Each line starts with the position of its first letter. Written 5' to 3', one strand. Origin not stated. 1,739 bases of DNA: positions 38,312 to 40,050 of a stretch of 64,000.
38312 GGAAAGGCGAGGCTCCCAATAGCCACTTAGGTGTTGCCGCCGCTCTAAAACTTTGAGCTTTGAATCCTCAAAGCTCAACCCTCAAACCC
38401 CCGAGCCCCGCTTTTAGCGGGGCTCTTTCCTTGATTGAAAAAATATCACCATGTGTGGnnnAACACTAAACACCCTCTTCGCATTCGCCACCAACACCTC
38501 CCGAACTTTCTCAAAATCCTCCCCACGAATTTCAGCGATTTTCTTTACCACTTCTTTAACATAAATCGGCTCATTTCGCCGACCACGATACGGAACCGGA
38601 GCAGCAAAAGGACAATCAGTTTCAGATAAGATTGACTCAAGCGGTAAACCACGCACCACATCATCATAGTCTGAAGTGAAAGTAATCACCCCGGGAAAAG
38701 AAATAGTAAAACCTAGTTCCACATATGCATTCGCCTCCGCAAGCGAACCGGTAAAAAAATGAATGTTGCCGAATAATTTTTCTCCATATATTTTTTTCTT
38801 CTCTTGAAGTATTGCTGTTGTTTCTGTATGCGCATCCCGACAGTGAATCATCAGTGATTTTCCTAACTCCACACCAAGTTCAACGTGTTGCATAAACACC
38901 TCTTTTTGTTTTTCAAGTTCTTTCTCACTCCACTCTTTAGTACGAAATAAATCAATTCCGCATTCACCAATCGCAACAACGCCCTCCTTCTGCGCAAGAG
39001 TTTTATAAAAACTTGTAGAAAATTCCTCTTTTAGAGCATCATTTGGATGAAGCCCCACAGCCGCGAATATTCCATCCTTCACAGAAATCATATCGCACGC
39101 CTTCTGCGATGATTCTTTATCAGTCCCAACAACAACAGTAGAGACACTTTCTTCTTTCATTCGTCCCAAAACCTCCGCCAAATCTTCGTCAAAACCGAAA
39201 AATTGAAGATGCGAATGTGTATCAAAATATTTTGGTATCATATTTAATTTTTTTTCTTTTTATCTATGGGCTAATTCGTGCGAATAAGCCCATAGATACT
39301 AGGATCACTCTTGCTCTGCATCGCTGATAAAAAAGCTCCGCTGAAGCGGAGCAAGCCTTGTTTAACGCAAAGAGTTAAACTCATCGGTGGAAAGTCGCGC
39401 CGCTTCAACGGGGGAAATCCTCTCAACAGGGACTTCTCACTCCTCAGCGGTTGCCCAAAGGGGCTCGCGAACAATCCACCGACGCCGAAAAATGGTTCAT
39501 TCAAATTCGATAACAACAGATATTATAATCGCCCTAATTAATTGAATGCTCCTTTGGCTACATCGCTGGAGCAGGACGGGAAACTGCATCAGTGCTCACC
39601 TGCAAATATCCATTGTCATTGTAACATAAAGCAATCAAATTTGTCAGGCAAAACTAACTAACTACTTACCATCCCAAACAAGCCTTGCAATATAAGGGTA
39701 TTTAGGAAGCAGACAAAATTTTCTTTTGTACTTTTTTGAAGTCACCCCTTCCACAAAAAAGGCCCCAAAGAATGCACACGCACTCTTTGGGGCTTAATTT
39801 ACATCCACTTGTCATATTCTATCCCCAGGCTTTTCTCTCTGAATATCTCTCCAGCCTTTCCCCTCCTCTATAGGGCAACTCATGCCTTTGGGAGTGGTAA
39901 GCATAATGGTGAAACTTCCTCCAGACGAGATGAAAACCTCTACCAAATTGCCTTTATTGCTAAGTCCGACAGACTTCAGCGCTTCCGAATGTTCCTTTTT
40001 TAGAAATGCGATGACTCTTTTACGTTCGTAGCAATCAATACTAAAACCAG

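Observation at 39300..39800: ORF-free, GC-elevated ~500-nt segment upstream of tatD: candidate structured RNA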

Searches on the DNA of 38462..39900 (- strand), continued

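Call 57: search_with_rna_model(model_id=R1, sources=[window, L107, L051, L112, L108, L109, L113, L114, L115, L005, L006, L007, L008, L009, L010, L011, L012, L013, L014, L015, L016, L017, L018, L019, L020, L021, L022, L023, L024, L025, L026, L027, L028, L035, L036, L037, L038, L039, L040, L041, L042, L043, L044, L045, L046, L047, L048, L049, L050, L052, L053, L054, L055, L056, L057, L058, L059, L060, L061, L062, L063, L064, L065, L066, L086, L087, L090, L237, L238, L239, L240, L241], max_evalue=10, show_alignments=3, make_alignment=true)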
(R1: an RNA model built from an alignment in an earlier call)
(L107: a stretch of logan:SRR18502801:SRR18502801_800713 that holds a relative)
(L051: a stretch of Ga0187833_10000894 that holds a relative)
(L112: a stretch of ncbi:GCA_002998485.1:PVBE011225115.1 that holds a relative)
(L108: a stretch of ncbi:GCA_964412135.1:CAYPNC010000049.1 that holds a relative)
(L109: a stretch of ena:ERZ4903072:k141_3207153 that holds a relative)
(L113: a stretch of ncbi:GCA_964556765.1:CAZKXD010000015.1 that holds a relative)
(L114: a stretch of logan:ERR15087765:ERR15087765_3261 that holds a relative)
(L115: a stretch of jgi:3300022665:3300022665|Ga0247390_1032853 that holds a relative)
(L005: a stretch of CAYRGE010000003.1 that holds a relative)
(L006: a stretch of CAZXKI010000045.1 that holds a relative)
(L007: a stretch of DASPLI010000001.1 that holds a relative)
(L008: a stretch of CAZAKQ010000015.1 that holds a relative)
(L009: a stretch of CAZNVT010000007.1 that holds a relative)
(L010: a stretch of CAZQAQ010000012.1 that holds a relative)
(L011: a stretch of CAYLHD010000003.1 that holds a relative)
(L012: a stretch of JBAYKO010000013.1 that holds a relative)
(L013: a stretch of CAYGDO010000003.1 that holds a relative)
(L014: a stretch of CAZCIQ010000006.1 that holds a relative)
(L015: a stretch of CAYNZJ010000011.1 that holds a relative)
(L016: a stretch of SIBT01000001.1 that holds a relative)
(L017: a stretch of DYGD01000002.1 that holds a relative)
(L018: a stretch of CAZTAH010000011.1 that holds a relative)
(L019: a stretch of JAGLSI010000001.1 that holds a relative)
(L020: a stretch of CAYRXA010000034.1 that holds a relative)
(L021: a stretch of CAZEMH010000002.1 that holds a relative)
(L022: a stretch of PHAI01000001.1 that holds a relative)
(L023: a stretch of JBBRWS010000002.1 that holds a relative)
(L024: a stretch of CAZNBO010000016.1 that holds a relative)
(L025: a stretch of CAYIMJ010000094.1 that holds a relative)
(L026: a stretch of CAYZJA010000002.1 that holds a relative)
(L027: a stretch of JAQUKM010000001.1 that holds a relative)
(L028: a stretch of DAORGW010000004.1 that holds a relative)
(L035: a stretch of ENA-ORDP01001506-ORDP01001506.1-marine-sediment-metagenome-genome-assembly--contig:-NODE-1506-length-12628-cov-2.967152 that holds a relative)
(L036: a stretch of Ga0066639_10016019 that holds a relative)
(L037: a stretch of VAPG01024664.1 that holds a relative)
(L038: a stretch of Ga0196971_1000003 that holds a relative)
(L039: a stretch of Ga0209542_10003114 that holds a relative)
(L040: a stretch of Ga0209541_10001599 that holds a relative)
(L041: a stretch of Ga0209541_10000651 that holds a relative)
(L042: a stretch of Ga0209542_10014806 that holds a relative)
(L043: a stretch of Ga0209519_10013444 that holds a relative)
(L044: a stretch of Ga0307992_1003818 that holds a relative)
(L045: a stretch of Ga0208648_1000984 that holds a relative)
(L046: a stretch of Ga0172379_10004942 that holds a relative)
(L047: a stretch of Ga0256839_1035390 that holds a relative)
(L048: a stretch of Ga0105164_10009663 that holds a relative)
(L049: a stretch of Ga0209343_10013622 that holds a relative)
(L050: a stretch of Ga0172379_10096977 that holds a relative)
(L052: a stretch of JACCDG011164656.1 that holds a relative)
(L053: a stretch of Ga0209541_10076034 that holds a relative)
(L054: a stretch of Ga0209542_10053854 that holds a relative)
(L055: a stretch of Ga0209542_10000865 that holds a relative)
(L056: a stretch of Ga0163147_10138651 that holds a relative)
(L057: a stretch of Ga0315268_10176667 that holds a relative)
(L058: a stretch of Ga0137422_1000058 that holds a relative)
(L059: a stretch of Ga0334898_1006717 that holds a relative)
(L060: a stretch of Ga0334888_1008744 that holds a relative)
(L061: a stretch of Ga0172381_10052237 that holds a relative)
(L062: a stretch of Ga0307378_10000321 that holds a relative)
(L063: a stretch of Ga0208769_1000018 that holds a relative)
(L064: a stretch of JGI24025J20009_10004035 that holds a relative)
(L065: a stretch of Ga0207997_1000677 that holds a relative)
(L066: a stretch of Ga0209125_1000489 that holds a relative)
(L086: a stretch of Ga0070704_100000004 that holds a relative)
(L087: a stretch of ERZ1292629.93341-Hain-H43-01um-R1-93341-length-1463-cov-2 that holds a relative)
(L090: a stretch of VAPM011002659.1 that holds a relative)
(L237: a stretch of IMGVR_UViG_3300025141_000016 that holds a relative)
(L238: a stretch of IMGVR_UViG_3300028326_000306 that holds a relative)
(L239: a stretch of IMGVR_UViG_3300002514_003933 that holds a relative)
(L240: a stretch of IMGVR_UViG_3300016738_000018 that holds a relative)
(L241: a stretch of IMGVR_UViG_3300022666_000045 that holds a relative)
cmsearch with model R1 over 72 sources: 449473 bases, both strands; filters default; matches with E-value up to 10: 2.
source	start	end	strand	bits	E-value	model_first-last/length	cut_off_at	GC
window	39380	39487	-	138.2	1.5e-28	1-108/108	no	0.61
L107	2183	2267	+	24.1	0.019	1-108/108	no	0.66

Alignment A4: 2 matches aligned to the model, 108 columns, each read 5' to 3' on its own strand. Consensus structure (alignment columns), stored with it:
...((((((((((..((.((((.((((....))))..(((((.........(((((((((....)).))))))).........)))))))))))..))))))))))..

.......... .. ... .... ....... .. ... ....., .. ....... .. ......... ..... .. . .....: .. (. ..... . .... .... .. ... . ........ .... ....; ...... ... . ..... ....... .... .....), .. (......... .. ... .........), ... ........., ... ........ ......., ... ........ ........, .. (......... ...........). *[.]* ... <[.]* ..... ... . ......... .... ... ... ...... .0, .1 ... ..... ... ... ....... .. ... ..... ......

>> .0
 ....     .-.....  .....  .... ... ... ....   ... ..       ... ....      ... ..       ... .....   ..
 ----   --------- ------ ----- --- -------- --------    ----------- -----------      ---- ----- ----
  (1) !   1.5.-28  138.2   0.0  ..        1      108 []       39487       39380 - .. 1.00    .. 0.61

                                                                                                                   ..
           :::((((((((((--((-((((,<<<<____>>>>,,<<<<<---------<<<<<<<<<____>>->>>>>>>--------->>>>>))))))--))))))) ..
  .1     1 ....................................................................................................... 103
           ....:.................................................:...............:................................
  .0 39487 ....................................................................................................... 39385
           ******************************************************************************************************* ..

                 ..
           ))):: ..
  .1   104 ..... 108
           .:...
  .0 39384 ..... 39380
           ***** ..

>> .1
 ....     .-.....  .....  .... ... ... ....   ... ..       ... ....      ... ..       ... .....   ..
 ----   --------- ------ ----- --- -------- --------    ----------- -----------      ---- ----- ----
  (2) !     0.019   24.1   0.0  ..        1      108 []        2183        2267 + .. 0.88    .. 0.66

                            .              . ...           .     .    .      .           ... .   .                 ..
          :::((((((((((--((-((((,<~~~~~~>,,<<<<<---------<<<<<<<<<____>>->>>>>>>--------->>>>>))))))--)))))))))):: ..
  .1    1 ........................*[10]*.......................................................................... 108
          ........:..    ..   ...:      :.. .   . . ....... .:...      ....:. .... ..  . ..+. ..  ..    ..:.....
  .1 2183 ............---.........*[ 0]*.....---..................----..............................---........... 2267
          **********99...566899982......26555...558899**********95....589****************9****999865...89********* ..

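Call 63: search_with_rna_model(model_id=R1, sources=[L242, L243, L244], max_evalue=10, show_alignments=3)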
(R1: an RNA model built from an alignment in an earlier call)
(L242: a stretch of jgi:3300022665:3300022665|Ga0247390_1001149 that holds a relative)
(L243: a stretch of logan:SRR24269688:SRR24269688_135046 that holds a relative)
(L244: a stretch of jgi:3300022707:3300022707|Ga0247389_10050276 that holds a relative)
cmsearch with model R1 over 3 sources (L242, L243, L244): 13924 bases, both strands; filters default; matches with E-value up to 10: 1.
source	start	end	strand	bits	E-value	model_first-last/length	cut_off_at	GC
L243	2021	2111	+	31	1.6e-05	1-108/108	no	0.63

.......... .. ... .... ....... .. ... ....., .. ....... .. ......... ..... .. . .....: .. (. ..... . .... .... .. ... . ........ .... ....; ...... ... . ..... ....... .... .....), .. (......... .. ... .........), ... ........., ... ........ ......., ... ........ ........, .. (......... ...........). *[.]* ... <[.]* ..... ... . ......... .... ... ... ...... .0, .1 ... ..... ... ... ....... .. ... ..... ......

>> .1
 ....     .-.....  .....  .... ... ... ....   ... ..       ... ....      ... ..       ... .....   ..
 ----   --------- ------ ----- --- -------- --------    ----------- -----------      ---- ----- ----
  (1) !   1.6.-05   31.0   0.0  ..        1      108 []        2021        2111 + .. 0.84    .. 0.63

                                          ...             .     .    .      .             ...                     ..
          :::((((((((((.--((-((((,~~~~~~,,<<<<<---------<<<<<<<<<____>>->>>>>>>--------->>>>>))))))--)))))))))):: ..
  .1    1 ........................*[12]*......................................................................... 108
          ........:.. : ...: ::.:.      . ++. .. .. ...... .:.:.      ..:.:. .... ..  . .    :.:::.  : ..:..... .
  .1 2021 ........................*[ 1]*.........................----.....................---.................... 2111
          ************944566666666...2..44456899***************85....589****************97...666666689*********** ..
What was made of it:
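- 39382..39484 (-): GC-rich core domain. A 10-bp closing stem S1 (39484-39475 with 39391-39382) encloses stacked helices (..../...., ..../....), a window-specific hairpin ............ (39464-39453), the invariant segment GUGAGAAG (39440-39433) and hairpin S5 (39436-39430 with 39420-39414). Single-sequence CM R1 finds L107 (24 bits) and L243 (31 bits) and nothing else (calls 57, 63).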

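Call 68: search_with_rna_model(model_id=R1, sources=[window, L107, L243], max_evalue=0.1, make_alignment=true)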
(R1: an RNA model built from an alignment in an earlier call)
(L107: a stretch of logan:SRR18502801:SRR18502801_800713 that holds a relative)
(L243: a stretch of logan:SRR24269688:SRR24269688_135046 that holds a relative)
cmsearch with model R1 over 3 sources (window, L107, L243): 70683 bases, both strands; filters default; matches with E-value up to 0.1: 3.
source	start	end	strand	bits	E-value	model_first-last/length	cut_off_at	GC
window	39380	39487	-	138.2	2.3e-29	1-108/108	no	0.61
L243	2021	2111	+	31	8e-05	1-108/108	no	0.63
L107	2183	2267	+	24.1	0.003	1-108/108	no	0.66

Alignment A6: 3 matches aligned to the model, 110 columns, each read 5' to 3' on its own strand. Consensus structure (alignment columns), stored with it:
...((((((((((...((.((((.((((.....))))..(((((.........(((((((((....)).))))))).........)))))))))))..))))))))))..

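Call 71: build_rna_model(alignment_id=A6)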
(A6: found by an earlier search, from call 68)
Model R2 built from alignment A6 (3 sequences, 110 columns); structure: stored with the alignment.
model positions 94; base pairs 31; branch points 1; effective number of sequences 0.98; information 0.608 bits per position. Calibrated on 0.2 Mb of random sequence (short: E-values are rough).
structure used (alignment columns):
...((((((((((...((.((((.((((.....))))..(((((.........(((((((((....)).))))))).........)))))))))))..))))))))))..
